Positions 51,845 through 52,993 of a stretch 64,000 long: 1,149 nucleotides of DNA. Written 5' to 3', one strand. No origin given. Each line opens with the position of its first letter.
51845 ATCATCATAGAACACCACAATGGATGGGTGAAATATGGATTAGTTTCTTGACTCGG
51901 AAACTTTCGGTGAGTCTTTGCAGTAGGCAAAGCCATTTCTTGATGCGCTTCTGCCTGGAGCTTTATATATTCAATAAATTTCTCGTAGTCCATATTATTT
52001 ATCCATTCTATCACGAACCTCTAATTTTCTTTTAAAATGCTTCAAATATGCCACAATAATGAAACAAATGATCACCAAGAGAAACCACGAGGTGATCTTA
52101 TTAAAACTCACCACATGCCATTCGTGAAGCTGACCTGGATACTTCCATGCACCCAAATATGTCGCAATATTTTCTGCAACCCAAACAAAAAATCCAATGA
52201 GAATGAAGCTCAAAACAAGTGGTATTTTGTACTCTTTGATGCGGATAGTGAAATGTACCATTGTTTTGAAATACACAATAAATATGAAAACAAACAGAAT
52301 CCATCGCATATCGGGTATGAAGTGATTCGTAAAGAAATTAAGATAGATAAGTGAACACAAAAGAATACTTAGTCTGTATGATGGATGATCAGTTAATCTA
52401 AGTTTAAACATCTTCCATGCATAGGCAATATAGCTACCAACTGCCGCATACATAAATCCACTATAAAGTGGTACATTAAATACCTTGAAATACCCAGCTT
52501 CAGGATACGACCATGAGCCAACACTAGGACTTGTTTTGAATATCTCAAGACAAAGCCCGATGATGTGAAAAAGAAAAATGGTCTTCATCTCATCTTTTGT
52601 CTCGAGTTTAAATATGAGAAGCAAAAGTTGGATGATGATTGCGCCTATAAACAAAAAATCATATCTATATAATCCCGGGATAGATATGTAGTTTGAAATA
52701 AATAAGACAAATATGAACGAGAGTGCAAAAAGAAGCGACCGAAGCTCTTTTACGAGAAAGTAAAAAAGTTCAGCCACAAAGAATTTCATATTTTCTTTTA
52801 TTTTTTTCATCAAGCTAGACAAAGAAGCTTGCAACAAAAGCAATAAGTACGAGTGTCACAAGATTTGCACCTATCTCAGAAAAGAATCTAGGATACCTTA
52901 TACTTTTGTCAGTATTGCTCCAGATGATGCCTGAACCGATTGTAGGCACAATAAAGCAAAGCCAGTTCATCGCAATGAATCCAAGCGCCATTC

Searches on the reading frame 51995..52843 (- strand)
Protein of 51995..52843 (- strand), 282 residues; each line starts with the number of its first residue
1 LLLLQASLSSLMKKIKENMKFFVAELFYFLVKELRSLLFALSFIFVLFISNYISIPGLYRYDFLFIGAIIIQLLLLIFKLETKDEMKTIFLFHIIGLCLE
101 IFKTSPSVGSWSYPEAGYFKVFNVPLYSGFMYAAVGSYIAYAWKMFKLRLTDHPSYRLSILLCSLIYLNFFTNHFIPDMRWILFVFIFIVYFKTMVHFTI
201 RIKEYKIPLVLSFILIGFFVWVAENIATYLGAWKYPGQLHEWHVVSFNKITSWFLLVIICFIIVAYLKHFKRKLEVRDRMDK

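Call 47: search_protein_families(library=pfam, proteins=[window:51995-52843:-], max_evalue=0.00001)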
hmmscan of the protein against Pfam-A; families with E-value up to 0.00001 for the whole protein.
window:51995-52843:- (282 aa): 1 family
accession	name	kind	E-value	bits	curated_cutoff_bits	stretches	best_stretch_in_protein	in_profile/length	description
PF05675.17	DUF817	-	2.6e-92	309.3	25.9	1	25-261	1-237/237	Protein of unknown function (DUF817)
